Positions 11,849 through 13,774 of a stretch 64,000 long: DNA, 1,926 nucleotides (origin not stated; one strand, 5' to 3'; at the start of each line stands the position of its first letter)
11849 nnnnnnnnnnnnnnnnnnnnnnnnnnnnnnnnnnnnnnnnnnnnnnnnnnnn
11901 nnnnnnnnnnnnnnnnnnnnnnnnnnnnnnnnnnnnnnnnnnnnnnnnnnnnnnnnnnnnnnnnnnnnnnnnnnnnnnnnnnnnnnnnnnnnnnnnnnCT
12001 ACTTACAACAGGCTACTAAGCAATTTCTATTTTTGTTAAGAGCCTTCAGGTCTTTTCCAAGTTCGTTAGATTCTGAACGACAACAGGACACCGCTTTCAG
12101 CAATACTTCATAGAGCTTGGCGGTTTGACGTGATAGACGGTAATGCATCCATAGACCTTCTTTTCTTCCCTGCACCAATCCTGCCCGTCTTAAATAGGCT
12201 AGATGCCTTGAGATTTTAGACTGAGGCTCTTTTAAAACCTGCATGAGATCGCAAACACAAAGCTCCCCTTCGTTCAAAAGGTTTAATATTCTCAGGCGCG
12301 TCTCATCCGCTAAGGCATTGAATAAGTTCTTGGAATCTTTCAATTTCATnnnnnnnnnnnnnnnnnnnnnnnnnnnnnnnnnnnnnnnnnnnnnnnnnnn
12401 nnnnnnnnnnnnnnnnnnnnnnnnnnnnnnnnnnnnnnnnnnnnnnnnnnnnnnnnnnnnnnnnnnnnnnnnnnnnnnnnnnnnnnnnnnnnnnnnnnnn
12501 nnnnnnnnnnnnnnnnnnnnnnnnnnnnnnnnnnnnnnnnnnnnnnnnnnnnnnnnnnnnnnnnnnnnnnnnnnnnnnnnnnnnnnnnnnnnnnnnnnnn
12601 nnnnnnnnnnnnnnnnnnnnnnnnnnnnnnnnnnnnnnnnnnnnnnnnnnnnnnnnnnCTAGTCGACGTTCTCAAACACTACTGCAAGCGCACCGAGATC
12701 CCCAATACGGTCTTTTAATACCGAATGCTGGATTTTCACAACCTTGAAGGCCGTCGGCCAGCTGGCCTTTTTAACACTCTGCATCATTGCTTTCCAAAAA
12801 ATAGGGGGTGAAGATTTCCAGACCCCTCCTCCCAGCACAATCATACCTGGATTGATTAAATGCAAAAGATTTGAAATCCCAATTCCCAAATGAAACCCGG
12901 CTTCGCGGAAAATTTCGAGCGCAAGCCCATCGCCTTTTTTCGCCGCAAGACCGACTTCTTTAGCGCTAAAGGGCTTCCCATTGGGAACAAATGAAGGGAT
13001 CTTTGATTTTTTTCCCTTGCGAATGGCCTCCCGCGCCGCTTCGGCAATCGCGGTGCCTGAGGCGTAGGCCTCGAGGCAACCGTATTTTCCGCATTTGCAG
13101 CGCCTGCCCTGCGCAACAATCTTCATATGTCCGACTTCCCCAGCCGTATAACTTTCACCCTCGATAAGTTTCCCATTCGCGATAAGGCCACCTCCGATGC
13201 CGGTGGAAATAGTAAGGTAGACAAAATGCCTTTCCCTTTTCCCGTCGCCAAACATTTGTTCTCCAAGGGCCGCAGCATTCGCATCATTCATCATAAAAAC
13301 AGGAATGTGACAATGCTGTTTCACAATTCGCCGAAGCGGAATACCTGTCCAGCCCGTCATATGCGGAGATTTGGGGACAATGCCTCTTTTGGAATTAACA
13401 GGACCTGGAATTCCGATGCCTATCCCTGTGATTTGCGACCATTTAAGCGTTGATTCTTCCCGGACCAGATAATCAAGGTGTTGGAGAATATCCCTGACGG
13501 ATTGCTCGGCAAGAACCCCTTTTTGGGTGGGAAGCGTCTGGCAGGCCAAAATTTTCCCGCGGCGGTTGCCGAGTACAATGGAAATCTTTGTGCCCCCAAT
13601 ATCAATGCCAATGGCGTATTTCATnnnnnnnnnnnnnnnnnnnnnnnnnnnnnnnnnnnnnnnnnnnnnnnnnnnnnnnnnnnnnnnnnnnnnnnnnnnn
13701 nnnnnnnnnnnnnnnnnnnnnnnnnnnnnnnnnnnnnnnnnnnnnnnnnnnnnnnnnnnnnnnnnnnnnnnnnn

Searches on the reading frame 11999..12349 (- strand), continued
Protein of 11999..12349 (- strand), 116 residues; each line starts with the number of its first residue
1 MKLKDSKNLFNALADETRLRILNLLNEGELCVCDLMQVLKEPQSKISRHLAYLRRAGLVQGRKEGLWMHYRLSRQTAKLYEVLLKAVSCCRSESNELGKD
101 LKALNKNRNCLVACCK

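Call 65: find_encoding_contigs(protein=P0146, flank=3500, max_places=2)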
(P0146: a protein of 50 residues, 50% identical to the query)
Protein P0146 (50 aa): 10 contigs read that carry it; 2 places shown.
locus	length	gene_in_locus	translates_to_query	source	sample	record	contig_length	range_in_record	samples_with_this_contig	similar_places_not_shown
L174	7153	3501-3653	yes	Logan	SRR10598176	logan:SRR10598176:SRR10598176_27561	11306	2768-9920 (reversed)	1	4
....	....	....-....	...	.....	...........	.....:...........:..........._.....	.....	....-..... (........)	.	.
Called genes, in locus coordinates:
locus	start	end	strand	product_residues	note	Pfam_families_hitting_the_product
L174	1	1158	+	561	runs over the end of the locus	PF00999:Na_H_Exchanger, PF00571:CBS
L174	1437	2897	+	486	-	PF01590:GAF, PF13185:GAF_2, PF00512:HisKA, PF02518:HATPase_c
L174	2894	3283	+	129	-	PF00072:Response_reg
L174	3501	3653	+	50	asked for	-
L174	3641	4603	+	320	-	PF03773:ArsP_1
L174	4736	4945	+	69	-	-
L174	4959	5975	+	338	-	PF03601:Cons_hypoth698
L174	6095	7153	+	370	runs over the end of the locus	PF11739:YdbH-like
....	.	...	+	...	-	?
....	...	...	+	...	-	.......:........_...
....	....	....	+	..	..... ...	-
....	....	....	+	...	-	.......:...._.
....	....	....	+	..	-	-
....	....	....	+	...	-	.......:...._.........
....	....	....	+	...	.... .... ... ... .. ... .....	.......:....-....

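Call 69: find_encoding_contigs(protein=P0008, flank=2500, max_places=3)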
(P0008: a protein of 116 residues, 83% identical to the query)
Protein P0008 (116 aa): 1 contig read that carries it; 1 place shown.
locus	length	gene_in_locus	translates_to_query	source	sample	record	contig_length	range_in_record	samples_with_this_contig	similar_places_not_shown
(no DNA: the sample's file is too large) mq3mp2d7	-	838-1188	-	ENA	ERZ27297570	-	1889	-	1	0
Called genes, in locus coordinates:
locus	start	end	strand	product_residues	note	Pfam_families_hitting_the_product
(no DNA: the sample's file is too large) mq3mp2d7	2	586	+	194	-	?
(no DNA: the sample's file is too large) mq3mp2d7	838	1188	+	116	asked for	PF01022:HTH_5, PF12840:HTH_20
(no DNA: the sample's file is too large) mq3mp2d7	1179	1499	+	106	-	PF00230:MIP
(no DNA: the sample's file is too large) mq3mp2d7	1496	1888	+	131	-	?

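Call 70: find_encoding_contigs(protein=P0011, flank=2500, max_places=3)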
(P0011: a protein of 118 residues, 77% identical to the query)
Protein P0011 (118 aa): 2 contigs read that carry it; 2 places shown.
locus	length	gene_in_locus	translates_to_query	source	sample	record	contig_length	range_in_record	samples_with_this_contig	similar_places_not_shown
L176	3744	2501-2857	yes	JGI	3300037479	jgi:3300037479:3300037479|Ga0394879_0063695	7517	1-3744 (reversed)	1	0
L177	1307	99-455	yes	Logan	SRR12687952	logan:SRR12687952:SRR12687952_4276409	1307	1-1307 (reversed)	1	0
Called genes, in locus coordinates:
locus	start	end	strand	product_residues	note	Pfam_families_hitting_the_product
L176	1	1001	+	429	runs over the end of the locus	PF03952:Enolase_N, PF00113:Enolase_C, PF13378:MR_MLE_C, PF07476:MAAL_C (faint)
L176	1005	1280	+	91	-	PF04977:DivIC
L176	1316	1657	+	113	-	-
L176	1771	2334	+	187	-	PF11645:PDDEXK_5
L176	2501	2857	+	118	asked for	PF12840:HTH_20, PF01022:HTH_5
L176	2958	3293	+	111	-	PF00230:MIP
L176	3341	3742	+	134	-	?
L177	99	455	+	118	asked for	PF12840:HTH_20, PF01022:HTH_5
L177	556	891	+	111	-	PF00230:MIP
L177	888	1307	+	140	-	?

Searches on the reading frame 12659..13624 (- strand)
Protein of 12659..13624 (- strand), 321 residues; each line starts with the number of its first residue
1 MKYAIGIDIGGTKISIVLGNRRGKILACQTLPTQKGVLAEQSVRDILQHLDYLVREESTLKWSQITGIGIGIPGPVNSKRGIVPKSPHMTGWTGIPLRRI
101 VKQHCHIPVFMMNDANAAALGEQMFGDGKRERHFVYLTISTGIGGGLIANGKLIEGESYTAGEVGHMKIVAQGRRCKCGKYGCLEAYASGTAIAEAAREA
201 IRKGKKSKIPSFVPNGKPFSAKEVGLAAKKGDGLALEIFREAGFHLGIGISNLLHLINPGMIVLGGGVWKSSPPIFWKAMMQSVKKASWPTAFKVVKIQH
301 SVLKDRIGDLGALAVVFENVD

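Call 6: search_protein_families(library=pfam, proteins=[window:12659-13624:-], max_evalue=0.01)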
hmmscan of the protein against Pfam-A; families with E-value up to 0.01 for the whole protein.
window:12659-13624:- (321 aa): 3 families
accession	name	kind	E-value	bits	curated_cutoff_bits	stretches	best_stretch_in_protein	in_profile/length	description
PF00480.26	ROK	-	2.4e-67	227.9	22.9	1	5-316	2-291/294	ROK family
PF01869.26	BcrAD_BadFG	-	0.00034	20.7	31.5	0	5-71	1-68/271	BadF/BadG/BcrA/BcrD ATPase family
PF00370.27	FGGY_N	-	0.00041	20.5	28.8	1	3-70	1-75/245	FGGY family of carbohydrate kinases, N-terminal domain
